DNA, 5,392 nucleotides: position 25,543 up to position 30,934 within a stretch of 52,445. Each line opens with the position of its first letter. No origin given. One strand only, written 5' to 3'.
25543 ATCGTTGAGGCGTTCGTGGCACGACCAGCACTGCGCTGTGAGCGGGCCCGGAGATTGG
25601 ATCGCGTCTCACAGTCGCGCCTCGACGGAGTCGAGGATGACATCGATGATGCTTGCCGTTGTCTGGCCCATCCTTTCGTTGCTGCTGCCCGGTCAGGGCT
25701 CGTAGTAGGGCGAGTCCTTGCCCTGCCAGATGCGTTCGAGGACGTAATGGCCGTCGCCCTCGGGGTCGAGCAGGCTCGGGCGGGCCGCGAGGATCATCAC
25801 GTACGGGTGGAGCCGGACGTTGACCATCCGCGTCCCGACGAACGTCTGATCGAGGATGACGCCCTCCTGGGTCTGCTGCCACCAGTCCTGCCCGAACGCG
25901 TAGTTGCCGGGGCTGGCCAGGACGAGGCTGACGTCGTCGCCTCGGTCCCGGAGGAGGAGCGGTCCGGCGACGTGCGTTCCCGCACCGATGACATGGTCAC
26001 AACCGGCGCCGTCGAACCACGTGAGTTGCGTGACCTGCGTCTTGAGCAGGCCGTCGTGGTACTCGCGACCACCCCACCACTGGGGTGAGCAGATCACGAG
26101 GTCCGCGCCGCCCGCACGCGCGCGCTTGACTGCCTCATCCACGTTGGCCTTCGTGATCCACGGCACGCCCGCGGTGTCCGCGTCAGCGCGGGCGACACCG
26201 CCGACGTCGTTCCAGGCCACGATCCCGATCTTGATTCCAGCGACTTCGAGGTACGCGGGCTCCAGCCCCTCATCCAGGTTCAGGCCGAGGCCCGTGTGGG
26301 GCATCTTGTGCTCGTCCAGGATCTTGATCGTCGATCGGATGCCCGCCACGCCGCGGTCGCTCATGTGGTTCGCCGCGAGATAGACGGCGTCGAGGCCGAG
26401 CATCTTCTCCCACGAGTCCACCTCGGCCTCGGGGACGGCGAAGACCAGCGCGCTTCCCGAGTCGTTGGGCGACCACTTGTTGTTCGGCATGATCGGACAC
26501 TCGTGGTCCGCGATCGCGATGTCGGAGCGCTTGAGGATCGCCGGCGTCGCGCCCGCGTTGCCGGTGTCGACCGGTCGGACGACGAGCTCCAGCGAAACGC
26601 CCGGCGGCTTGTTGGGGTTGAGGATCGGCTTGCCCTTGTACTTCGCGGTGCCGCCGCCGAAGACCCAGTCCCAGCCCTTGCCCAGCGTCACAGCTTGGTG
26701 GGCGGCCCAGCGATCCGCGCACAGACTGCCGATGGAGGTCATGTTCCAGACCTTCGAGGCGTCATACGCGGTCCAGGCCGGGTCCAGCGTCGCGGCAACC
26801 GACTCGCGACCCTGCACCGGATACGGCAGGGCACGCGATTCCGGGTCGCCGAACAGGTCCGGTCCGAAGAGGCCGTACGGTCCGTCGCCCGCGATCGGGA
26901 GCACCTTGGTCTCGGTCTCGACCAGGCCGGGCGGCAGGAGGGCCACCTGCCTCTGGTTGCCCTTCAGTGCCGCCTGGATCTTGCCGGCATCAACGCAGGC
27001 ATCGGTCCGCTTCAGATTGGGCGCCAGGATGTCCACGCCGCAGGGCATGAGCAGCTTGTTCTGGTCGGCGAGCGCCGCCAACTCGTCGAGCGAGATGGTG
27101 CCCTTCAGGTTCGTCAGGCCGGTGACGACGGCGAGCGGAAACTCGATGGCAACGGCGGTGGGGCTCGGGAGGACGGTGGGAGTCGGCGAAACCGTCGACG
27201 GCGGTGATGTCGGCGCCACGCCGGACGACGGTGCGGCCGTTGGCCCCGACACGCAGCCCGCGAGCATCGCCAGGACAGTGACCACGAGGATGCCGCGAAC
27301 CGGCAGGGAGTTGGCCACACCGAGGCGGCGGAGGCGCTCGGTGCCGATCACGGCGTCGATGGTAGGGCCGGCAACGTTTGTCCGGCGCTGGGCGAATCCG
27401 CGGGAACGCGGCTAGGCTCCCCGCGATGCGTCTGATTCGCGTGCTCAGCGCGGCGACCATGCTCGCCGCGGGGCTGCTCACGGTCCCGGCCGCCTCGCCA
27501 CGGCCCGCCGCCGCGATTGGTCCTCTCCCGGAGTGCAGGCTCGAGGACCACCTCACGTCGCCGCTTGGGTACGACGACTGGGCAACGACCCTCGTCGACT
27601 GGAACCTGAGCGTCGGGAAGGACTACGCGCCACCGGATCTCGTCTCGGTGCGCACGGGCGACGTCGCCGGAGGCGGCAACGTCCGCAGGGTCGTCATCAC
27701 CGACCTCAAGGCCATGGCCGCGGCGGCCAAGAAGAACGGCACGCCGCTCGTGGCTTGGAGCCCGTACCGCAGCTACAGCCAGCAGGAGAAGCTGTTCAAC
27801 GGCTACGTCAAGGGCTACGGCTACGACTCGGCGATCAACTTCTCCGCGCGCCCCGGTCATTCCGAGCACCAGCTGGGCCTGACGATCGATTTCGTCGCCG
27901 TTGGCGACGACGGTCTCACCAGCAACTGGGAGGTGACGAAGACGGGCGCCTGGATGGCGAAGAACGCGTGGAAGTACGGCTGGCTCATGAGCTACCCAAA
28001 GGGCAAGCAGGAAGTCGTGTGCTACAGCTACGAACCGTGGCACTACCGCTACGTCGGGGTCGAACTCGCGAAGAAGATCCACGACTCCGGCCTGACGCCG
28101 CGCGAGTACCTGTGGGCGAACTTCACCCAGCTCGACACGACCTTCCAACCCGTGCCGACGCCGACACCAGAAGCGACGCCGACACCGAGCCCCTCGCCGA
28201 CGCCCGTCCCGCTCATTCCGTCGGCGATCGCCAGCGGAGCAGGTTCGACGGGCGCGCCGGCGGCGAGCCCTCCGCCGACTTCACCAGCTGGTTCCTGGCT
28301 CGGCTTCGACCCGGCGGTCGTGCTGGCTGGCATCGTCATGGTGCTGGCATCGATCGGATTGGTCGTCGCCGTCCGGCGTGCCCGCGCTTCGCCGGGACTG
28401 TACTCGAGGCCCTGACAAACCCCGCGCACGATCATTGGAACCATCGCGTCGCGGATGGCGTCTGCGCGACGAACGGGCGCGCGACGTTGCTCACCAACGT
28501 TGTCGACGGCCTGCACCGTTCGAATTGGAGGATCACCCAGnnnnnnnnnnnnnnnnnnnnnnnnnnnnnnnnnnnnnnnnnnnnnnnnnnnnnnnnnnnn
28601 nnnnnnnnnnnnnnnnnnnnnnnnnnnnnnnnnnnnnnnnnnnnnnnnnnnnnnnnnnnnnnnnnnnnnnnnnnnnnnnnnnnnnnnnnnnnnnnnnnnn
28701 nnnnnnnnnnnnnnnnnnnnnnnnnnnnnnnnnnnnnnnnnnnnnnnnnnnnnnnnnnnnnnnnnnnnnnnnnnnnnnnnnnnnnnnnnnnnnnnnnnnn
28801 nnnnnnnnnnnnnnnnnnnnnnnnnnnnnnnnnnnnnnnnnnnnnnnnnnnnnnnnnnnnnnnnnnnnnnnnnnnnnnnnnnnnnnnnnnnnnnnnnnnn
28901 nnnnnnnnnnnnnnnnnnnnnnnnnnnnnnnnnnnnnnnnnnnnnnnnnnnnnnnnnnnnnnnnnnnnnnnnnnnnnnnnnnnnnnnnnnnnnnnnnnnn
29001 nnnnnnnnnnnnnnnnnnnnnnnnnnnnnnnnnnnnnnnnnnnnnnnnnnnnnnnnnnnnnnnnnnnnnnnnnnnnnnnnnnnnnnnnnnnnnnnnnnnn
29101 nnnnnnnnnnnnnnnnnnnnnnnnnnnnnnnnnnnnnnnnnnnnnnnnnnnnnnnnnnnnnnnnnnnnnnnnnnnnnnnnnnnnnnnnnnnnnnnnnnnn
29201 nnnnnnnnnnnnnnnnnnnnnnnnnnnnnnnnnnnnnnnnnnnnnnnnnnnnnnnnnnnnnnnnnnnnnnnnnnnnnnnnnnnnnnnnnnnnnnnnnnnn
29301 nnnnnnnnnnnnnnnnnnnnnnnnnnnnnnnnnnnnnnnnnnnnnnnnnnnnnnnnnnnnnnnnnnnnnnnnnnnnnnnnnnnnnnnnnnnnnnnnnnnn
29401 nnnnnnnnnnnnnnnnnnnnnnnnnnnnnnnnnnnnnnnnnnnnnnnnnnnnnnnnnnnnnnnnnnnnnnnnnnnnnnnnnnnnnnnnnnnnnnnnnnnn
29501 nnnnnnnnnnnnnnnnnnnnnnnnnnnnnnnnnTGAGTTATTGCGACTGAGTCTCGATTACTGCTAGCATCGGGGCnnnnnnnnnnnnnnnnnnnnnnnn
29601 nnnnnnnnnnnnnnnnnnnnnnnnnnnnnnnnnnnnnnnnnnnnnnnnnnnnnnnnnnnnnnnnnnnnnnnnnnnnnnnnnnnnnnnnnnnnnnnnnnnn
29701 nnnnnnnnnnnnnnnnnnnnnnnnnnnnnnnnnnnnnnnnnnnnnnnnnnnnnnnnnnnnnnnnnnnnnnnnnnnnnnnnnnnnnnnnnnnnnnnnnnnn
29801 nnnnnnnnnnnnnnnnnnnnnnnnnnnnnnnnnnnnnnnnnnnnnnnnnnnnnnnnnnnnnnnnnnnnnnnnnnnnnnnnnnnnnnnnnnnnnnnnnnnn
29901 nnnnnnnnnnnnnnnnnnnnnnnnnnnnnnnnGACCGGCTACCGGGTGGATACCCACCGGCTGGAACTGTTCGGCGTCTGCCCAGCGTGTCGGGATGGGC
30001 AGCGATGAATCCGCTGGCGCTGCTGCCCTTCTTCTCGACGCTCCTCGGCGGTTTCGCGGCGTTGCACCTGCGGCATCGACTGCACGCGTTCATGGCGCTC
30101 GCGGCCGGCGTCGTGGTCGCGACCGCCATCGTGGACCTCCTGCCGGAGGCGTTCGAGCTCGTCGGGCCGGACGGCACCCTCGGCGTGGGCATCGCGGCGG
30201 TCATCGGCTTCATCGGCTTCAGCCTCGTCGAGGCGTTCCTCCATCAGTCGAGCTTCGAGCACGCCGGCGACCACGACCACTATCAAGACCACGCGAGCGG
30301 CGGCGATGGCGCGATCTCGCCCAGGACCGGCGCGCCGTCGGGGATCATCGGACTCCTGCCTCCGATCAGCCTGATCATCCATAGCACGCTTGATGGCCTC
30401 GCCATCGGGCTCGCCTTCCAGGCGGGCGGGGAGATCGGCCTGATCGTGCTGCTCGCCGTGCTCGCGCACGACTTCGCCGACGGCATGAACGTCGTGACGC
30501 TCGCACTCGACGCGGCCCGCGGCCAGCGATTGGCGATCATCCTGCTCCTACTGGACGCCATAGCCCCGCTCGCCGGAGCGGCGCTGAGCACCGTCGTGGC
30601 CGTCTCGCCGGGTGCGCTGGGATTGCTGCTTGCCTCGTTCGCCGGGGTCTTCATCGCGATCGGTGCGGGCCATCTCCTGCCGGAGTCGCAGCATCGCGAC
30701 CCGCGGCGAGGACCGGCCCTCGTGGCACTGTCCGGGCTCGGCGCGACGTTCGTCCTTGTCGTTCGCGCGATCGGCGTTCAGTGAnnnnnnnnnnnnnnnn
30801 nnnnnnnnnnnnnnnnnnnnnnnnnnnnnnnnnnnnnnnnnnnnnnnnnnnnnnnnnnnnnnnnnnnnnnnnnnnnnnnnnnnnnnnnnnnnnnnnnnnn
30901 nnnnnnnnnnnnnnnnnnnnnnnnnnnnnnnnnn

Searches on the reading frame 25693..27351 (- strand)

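Call 7: search_protein_families(library=pfam, proteins=[window:25693-27351:-], max_evalue=0.01)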
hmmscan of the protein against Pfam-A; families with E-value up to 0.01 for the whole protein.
window:25693-27351:- (552 aa): 1 family
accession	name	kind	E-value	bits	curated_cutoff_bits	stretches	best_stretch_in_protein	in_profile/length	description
PF09587.15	PGA_cap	-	2.5e-30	106.3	27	1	268-487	31-254/255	Bacterial capsule synthesis protein PGA_cap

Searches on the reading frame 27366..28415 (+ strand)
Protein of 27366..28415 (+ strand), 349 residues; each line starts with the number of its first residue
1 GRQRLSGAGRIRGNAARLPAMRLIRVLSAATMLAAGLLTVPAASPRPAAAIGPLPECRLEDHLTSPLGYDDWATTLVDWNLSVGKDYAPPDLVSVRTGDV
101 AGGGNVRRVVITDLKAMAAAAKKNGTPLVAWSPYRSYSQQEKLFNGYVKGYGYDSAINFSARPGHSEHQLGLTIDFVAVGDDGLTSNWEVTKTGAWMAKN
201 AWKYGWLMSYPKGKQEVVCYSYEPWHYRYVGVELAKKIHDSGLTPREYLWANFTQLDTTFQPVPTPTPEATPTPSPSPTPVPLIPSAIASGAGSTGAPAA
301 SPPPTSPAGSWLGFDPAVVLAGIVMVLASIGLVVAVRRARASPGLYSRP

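Call 72: search_protein_families(library=pfam, proteins=[window:27366-28415:+], max_evalue=0.001)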
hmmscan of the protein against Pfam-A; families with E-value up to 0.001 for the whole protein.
window:27366-28415:+ (349 aa): 1 family
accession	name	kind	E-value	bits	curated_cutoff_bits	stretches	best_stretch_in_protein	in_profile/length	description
PF02557.22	VanY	-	2e-38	131.6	25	1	106-231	4-131/132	D-alanyl-D-alanine carboxypeptidase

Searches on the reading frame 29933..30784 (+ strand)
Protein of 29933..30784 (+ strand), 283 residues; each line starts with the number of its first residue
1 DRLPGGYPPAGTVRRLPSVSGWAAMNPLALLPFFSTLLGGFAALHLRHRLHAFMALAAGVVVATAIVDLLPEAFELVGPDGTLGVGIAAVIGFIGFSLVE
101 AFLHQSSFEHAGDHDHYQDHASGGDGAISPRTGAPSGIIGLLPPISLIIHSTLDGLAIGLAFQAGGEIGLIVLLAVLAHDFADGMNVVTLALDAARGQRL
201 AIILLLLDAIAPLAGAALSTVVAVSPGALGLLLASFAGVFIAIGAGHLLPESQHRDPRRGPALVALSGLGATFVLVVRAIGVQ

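Call 73: search_protein_families(library=pfam, proteins=[window:29933-30784:+], max_evalue=0.001)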
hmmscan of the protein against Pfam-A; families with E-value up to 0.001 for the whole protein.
window:29933-30784:+ (283 aa): 1 family
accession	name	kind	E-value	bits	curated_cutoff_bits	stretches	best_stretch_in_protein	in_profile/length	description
PF02535.28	Zip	-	1e-19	71.4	35.1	2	113-257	151-300/323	ZIP Zinc transporter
